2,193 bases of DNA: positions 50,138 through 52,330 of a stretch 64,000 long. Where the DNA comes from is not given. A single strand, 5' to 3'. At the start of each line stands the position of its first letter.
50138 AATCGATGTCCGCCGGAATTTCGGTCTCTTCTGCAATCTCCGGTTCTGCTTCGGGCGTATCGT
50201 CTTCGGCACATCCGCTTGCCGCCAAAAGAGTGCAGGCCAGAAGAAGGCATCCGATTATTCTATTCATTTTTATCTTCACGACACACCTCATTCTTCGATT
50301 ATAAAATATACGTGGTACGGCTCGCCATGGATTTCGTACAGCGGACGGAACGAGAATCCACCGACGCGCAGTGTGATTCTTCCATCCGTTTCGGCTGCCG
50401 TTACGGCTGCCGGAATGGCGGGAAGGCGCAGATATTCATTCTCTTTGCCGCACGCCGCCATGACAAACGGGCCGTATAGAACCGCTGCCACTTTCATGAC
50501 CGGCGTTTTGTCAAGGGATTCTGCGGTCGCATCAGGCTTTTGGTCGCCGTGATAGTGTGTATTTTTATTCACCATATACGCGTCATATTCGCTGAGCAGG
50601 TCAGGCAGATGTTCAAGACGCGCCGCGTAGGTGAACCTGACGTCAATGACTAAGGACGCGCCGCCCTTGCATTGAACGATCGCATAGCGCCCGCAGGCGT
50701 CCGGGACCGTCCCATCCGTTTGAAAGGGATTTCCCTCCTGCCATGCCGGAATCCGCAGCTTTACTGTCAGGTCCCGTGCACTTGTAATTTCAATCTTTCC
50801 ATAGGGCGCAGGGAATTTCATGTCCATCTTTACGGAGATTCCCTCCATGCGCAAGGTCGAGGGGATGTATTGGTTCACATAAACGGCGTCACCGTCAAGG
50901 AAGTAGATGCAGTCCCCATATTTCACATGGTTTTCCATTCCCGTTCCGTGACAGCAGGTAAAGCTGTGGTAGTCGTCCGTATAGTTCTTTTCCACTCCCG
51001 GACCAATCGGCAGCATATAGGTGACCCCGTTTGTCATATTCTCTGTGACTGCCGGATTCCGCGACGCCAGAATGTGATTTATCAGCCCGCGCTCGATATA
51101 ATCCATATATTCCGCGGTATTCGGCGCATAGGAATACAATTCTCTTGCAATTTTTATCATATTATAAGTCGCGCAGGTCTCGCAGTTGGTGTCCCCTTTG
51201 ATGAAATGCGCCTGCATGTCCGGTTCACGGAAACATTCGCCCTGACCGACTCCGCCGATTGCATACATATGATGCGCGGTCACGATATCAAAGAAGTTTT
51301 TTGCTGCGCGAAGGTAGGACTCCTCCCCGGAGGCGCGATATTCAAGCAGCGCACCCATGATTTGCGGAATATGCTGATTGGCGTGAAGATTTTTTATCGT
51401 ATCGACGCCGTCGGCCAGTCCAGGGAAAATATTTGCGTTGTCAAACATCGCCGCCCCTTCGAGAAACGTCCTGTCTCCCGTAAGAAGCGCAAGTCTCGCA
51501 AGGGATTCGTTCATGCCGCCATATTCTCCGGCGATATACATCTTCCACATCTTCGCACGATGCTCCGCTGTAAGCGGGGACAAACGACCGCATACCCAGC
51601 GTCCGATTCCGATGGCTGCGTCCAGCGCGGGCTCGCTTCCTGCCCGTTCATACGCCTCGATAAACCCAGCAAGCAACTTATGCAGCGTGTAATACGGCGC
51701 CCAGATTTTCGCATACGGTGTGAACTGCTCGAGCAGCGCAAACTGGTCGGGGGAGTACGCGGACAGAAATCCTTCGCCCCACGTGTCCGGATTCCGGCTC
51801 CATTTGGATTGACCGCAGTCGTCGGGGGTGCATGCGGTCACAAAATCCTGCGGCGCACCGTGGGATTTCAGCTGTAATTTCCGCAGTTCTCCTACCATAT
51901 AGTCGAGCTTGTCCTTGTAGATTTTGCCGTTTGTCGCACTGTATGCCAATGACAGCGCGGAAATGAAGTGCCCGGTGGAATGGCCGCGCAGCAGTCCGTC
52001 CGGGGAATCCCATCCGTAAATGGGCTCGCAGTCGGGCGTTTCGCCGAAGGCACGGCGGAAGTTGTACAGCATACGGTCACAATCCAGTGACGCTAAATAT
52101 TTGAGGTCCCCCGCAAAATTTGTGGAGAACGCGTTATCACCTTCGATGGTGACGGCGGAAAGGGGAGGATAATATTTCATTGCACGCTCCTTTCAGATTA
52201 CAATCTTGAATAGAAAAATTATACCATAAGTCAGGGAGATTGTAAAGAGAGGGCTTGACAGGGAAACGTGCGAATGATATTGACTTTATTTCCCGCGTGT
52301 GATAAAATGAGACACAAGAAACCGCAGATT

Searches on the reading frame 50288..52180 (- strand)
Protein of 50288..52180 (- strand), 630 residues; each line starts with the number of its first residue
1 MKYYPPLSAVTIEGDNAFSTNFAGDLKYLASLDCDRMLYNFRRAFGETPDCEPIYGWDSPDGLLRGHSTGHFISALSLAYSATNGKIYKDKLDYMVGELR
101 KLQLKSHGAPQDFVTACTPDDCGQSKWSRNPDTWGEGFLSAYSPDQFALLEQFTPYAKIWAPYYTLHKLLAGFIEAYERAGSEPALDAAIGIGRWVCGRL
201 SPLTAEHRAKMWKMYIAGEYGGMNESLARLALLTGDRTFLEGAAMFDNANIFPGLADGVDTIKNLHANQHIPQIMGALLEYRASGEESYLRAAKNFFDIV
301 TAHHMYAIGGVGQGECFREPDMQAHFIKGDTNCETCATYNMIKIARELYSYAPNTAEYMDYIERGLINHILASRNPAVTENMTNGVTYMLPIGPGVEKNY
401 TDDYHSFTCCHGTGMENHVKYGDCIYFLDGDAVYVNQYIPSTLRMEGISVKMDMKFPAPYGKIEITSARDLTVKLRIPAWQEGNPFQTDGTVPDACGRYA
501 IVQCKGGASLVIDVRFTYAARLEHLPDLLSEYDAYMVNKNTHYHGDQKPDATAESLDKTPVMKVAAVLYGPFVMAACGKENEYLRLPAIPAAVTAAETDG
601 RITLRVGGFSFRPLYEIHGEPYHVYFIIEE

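Call 83: search_protein_families(library=pfam, proteins=[window:50288-52180:-], max_evalue=0.001)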
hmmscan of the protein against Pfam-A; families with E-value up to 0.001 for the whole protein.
window:50288-52180:- (630 aa): 2 families
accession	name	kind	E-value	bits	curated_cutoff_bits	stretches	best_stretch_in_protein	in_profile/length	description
PF07944.18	Beta-AFase-like_GH127_cat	-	7.2e-83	279.1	24.9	1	15-423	6-376/376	Beta-L-arabinofuranosidase, GH127 catalytic domain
PF20736.2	Glyco_hydro127M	-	1.5e-05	25.5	24.2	1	433-492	2-66/95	Beta-L-arabinofuranosidase, GH127 middle domain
